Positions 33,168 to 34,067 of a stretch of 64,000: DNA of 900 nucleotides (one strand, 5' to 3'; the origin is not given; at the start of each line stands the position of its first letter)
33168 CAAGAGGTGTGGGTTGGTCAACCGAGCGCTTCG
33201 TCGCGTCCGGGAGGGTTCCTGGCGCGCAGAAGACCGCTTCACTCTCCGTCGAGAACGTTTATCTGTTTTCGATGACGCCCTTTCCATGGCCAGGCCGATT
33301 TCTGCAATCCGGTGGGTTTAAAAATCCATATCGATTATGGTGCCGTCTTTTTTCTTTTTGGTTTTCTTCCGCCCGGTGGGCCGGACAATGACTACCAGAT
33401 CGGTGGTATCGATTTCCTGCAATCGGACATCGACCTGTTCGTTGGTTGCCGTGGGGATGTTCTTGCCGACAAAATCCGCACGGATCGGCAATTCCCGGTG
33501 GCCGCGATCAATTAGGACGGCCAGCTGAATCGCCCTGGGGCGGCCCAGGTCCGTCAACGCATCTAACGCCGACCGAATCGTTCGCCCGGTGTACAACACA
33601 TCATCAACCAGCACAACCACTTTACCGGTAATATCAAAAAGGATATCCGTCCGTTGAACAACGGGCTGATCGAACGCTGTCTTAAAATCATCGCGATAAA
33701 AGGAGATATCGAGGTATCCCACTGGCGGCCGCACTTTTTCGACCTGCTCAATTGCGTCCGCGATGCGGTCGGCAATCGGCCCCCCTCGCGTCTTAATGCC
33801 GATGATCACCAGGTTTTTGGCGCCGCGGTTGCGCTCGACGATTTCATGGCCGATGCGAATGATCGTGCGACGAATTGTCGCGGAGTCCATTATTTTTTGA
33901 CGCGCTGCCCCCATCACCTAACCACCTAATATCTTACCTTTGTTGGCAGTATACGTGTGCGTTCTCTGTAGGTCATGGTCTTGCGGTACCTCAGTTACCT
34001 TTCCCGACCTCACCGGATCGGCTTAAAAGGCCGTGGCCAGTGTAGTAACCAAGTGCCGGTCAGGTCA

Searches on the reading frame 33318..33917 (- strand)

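Call 7: search_protein_families(library=pfam, proteins=[window:33318-33917:-], max_evalue=0.001)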
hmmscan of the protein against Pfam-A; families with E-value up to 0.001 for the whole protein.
window:33318-33917:- (199 aa): 3 families
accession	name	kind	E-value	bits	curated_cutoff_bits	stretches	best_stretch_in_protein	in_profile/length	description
PF00156.33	Pribosyltran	-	5.5e-22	78.2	26.3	1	19-166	15-155/158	Phosphoribosyl transferase domain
PF14681.12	UPRTase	-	0.00071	19.5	27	0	60-136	85-159/206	Uracil phosphoribosyltransferase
PF15609.12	PRTase_2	-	0.00097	19.2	28.8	0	45-142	67-163/188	Phosphoribosyl transferase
